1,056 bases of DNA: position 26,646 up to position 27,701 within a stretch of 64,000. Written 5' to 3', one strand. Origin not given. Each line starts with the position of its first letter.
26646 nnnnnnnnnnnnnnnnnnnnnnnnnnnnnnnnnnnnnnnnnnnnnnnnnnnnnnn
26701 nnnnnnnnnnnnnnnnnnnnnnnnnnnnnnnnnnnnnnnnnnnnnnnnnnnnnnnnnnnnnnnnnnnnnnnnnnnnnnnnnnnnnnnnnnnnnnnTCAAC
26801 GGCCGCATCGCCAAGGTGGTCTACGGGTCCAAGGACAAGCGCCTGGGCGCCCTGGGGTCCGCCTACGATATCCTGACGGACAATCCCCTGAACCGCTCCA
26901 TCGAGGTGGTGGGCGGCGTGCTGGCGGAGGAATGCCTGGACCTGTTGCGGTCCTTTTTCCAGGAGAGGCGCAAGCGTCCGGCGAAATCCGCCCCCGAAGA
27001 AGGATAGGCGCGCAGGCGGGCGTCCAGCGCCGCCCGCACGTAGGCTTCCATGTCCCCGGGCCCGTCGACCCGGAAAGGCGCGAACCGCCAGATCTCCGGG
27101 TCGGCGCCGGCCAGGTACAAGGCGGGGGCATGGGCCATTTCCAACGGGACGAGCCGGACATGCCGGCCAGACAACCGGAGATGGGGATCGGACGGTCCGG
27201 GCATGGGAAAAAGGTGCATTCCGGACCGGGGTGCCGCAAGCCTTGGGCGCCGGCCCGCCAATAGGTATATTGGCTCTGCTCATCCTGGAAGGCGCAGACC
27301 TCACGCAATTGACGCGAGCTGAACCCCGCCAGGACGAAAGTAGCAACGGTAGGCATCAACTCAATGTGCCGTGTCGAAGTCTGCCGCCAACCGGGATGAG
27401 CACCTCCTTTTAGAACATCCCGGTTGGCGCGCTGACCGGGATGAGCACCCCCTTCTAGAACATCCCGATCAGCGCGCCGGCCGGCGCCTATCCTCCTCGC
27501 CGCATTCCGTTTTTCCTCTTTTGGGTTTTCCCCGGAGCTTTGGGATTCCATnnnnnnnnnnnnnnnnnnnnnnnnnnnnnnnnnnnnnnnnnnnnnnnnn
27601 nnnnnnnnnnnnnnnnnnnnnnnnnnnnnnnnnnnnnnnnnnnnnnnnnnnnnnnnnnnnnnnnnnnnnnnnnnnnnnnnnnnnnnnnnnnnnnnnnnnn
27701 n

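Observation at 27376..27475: Two tandem near-identical long hairpins in the 630-bp leader region upstream of the kinase/monooxygenase locus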

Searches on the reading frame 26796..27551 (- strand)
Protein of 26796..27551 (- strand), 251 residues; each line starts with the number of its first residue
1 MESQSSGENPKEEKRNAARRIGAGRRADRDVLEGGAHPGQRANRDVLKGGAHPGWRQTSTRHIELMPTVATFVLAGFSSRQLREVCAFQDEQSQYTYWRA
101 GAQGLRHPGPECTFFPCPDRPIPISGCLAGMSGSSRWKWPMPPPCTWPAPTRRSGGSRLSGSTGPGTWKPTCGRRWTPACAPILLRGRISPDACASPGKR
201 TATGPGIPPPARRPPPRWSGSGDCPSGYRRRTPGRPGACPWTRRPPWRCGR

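Call 11: search_protein_families(library=pfam, proteins=[window:26796-27551:-])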
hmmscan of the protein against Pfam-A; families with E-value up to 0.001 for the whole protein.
window:26796-27551:- (251 aa): 0 families
